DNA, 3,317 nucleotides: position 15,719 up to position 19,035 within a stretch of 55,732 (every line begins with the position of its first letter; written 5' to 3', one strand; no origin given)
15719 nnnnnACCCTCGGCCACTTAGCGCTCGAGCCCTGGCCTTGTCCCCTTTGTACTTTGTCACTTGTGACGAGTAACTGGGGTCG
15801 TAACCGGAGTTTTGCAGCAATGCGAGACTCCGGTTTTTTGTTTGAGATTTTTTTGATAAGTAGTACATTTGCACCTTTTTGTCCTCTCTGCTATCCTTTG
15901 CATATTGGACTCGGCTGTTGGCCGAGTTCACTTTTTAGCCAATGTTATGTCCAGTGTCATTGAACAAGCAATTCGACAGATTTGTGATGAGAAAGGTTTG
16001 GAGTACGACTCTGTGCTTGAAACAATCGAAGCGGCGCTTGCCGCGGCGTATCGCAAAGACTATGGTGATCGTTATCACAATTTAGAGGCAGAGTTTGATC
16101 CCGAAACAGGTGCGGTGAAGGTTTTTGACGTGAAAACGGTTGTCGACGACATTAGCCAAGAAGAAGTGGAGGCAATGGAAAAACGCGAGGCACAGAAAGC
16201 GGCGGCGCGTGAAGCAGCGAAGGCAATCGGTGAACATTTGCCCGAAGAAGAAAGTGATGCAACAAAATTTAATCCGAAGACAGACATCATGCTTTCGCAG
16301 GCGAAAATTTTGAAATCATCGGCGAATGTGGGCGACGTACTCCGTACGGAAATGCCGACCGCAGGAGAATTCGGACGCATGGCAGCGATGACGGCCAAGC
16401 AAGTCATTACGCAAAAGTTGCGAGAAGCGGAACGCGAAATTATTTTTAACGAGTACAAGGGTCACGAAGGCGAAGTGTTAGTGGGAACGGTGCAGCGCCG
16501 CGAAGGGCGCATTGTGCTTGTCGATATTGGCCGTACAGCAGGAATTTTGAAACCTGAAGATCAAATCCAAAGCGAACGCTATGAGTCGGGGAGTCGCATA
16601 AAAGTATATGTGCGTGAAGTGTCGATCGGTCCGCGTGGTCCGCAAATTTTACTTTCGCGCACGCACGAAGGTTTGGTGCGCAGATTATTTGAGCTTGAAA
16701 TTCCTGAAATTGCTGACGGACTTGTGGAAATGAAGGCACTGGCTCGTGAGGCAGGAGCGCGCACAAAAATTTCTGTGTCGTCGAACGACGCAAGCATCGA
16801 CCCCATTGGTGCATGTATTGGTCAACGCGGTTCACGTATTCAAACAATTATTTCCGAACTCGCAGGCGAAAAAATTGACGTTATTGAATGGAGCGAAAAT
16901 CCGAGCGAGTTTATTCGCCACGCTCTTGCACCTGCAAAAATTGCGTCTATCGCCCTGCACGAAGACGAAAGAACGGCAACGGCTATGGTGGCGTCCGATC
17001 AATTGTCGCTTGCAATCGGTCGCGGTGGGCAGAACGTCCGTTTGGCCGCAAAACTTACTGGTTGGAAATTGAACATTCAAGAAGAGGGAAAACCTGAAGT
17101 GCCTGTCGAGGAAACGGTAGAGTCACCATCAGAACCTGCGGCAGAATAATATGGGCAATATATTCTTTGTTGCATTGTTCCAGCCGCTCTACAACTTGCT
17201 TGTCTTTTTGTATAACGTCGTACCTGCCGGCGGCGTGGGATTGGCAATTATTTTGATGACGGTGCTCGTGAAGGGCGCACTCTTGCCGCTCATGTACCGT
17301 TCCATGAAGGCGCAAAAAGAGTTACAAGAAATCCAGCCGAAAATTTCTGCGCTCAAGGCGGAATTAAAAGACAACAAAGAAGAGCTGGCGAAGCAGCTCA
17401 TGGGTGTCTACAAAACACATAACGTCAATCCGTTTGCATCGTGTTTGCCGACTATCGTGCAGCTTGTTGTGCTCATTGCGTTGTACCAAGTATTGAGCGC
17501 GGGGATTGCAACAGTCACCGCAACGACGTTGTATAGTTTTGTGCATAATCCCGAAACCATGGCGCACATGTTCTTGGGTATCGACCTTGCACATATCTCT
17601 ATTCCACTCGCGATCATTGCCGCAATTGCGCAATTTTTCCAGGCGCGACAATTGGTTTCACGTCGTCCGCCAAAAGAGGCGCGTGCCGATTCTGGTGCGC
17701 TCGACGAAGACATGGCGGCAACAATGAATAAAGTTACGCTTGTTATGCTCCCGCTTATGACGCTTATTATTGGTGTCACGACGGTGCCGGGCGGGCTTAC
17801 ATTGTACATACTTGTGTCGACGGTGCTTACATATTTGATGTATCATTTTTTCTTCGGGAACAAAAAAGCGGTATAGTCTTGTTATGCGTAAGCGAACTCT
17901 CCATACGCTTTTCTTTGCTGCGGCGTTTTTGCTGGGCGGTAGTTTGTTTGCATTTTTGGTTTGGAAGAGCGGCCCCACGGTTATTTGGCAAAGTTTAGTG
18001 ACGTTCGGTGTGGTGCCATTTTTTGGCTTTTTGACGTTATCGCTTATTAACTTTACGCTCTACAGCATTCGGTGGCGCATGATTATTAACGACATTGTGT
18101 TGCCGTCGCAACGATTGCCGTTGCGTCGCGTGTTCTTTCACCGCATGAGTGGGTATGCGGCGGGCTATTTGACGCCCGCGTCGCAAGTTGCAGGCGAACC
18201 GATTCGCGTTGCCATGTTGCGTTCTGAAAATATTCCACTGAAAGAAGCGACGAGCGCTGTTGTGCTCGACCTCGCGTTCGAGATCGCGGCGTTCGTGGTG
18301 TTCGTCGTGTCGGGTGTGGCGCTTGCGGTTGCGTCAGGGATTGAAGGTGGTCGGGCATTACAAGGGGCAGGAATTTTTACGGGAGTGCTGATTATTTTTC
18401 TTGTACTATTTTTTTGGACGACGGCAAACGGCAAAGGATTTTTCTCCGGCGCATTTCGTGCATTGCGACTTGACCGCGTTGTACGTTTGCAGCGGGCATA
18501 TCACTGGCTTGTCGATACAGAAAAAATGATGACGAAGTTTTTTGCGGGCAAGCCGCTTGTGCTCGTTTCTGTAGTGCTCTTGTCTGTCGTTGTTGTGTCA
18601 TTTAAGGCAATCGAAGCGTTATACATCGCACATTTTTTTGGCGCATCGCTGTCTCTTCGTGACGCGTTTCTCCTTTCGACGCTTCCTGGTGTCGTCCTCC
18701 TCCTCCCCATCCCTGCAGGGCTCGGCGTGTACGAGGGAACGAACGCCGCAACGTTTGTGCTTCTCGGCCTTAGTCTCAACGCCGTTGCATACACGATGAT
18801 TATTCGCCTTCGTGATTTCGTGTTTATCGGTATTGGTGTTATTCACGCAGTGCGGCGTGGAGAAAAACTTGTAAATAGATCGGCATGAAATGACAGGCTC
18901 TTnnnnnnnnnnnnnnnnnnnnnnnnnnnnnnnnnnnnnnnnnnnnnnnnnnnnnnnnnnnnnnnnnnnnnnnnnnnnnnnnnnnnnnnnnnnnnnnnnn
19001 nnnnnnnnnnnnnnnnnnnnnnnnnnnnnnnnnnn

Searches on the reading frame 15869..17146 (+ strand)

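Call 7: search_protein_families(library=pfam, proteins=[window:15869-17146:+], max_evalue=0.001)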
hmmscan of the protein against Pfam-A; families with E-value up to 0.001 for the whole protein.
window:15869-17146:+ (426 aa): 4 families
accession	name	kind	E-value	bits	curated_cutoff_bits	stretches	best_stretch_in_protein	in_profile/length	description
PF08529.16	NusA_N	-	1.3e-32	112.9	23.8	1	33-190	4-119/119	NusA N-terminal domain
PF13184.12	KH_5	-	5.9e-29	100.4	27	1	295-362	1-68/69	NusA-like KH domain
PF00013.35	KH_1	-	9.4e-06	25.7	21.5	0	313-344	11-40/66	KH domain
PF23095.1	KH_NusA_C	-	0.00033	21.1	34.2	0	374-405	5-36/59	Transcription termination/antitermination protein NusA, KH domain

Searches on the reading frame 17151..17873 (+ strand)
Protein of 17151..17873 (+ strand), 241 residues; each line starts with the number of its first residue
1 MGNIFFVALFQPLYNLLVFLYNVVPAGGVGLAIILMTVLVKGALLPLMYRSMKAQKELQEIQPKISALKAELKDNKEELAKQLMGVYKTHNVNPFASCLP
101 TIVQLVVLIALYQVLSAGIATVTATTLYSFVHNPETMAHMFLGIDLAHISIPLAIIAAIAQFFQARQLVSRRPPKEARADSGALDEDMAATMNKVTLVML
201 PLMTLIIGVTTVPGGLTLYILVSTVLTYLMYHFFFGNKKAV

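Call 64: search_protein_families(library=pfam, proteins=[window:17151-17873:+], max_evalue=0.001)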
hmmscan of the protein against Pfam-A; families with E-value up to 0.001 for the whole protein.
window:17151-17873:+ (241 aa): 1 family
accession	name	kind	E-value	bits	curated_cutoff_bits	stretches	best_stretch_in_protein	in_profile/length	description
PF02096.25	60KD_IMP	-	5.7e-40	137.4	35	1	30-230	2-157/163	60Kd inner membrane protein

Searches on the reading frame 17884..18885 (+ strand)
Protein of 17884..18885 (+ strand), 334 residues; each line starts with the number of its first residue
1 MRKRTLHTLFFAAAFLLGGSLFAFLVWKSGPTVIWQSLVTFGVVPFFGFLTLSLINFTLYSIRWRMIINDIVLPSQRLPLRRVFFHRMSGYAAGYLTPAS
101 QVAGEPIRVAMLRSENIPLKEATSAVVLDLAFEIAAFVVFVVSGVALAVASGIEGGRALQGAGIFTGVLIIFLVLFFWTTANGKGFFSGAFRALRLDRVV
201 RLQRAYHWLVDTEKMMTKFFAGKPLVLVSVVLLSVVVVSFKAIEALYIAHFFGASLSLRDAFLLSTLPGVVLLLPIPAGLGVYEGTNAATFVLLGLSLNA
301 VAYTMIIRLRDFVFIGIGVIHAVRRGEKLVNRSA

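Call 64: search_protein_families(library=pfam, proteins=[window:17884-18885:+], max_evalue=0.001)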
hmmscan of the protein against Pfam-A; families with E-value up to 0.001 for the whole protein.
window:17884-18885:+ (334 aa): 1 family
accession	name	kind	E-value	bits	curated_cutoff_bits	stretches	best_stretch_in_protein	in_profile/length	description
PF03706.18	LPG_synthase_TM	-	1.8e-28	100.3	33.4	1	13-316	3-299/302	Lysylphosphatidylglycerol synthase TM region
